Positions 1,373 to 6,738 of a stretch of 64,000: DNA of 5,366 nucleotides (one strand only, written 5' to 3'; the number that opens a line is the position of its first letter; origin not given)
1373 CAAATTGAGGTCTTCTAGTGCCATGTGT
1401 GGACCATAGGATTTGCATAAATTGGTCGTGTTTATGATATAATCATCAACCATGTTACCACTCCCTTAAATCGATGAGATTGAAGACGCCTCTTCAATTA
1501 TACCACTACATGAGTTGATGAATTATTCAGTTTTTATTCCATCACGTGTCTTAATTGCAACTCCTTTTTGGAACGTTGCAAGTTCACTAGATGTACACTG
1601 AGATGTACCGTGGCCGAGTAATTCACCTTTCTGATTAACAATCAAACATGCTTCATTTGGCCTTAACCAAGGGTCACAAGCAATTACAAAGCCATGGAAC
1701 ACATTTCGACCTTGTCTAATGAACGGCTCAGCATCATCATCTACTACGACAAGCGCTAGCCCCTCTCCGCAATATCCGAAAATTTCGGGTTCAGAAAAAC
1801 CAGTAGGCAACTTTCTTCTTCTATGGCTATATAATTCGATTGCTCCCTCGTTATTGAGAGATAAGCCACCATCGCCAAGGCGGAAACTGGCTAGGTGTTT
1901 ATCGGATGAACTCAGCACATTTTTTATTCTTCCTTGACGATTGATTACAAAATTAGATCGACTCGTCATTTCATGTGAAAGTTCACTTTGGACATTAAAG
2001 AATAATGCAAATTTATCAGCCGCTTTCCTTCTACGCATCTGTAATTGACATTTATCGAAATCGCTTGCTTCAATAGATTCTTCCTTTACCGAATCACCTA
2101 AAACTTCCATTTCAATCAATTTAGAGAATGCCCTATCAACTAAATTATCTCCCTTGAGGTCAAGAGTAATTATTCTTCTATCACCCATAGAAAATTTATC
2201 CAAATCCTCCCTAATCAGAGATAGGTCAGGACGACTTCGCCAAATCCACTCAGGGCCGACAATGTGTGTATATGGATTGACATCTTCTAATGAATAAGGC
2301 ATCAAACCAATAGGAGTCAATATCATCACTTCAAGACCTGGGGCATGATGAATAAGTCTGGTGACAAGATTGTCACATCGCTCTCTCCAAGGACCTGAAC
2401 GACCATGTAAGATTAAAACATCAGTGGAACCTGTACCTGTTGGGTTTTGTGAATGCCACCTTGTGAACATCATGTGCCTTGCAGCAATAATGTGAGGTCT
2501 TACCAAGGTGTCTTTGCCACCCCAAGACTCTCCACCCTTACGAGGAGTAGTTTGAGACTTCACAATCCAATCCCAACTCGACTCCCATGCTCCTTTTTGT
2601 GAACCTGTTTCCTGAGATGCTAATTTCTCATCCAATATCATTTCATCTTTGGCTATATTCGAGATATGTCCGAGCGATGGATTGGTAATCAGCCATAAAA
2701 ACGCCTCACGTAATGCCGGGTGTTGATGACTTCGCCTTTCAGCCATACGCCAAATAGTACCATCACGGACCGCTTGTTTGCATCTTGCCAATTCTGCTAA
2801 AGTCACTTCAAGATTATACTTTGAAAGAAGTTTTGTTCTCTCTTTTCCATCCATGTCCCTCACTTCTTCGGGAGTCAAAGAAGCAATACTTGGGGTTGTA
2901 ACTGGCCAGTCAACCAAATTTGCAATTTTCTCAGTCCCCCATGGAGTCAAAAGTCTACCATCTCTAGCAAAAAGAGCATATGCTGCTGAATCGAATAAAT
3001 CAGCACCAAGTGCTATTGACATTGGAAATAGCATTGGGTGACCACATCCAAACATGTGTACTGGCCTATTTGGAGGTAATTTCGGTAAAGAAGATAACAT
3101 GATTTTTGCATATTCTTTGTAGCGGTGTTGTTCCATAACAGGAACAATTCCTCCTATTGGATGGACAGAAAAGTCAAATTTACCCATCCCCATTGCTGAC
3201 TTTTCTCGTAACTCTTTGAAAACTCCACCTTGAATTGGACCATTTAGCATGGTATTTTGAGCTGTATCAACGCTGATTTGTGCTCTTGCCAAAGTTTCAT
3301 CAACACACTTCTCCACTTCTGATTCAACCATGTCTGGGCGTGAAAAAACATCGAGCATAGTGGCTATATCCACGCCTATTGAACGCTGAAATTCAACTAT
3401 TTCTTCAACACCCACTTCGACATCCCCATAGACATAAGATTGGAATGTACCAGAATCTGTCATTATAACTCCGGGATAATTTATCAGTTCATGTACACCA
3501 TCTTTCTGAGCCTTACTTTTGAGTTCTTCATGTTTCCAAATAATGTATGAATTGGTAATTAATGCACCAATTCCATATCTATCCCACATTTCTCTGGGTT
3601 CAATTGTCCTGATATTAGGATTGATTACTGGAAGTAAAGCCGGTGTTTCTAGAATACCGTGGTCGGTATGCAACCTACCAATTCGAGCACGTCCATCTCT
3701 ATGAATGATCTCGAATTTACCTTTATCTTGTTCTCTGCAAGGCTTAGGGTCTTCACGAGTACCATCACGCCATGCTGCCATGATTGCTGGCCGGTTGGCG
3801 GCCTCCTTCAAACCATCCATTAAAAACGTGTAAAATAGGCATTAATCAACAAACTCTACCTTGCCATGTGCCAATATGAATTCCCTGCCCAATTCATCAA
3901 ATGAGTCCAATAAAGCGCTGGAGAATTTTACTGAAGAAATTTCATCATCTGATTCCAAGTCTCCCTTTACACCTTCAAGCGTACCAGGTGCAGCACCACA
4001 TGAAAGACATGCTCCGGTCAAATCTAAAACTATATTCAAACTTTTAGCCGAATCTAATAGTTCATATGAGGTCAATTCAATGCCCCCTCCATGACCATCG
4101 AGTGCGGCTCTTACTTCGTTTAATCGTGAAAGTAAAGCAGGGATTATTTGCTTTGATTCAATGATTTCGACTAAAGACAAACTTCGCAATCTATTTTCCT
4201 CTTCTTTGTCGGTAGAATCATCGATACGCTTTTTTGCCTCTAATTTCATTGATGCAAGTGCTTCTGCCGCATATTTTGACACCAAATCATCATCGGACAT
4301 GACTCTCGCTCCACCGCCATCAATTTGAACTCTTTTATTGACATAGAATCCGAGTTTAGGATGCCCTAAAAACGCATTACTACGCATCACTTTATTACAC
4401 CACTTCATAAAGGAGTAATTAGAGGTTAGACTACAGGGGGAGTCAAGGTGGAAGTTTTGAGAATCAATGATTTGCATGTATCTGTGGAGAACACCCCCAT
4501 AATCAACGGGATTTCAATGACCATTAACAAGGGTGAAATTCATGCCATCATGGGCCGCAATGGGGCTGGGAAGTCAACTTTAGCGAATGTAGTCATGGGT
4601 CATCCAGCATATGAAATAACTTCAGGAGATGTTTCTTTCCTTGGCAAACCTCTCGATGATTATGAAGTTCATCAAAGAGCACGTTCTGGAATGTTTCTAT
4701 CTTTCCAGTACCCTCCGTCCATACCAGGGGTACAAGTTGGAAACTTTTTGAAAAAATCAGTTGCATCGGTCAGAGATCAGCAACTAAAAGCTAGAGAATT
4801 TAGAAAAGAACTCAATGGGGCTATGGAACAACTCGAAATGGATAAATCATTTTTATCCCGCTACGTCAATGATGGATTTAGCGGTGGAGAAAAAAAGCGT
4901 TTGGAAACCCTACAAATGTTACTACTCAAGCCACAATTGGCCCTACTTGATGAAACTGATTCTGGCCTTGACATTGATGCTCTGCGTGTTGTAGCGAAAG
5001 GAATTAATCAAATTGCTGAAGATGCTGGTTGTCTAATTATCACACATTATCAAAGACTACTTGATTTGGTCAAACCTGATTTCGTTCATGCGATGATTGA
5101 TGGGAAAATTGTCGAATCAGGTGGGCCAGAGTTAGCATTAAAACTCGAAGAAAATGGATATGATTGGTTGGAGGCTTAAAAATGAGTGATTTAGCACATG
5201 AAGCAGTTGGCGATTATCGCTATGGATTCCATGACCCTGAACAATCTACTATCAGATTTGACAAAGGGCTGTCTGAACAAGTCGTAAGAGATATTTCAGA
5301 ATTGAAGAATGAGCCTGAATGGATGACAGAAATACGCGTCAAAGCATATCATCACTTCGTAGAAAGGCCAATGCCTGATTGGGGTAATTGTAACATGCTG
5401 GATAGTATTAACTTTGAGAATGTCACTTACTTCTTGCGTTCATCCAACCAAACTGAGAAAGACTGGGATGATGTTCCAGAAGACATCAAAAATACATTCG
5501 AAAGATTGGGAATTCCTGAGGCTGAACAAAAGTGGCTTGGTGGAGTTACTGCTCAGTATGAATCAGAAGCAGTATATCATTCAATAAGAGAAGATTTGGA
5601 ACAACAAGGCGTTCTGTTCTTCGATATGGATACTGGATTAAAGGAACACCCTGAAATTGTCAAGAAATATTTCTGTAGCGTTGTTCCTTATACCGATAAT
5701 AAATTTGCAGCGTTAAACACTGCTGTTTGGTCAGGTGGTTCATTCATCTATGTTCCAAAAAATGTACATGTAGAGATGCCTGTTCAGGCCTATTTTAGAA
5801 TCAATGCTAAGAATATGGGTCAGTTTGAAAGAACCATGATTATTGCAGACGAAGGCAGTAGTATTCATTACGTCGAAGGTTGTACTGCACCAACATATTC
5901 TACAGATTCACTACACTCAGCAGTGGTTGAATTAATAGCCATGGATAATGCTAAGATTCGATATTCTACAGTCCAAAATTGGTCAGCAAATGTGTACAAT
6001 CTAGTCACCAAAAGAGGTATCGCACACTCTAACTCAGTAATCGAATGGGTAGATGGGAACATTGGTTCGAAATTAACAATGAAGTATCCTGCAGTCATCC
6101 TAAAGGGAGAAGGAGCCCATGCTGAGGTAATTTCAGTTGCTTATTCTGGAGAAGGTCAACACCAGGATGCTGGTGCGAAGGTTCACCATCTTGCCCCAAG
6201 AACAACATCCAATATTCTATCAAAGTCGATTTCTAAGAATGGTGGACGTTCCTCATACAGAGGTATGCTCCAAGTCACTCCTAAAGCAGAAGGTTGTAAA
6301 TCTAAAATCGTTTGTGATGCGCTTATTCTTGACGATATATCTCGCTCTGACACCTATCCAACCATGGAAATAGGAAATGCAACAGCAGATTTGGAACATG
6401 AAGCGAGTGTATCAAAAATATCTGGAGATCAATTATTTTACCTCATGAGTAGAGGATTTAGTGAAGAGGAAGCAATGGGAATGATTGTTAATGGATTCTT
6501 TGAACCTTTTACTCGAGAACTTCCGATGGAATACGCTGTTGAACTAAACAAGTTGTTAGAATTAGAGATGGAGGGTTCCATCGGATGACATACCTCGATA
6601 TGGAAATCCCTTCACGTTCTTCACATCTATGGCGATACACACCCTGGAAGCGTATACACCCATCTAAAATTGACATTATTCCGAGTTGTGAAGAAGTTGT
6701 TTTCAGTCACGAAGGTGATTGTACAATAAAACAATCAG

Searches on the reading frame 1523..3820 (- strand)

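Call 38: search_protein_families(library=pfam, proteins=[window:1523-3820:-], max_evalue=0.00001)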
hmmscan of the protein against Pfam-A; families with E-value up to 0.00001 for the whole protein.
window:1523-3820:- (765 aa): 2 families
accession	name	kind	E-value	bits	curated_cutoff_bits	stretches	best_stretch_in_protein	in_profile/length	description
PF01702.25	TGT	-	2e-72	244.7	26.3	1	44-368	2-356/357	Queuine tRNA-ribosyltransferase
PF01472.26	PUA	-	2.4e-15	56.7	24.8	1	691-761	3-73/74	PUA domain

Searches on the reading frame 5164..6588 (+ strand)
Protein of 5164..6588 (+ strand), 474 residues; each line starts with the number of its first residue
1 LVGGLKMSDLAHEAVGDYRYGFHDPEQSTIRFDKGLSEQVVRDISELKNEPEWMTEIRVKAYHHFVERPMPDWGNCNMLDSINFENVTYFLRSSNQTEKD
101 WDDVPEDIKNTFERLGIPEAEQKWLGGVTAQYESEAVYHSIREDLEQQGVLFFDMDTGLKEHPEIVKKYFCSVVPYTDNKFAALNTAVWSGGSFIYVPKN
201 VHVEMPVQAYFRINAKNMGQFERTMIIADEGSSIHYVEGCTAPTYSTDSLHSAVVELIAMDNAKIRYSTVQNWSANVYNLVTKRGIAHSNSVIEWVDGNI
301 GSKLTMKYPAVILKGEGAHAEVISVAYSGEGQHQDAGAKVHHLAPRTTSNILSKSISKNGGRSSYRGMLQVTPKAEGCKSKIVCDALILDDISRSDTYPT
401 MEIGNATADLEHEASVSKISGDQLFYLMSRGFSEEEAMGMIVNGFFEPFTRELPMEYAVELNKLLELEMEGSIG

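Call 38: search_protein_families(library=pfam, proteins=[window:5164-6588:+], max_evalue=0.00001)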
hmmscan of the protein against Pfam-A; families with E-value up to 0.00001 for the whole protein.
window:5164-6588:+ (474 aa): 2 families
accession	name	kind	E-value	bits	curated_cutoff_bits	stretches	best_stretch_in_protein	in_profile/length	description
PF01458.23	SUFBD_core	-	2.8e-84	282.6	27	1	211-445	1-232/232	SUF system FeS cluster assembly, SufBD core domain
PF19295.5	SufBD_N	-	1.4e-11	44.8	23.5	1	146-208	109-171/172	SufBD protein N-terminal region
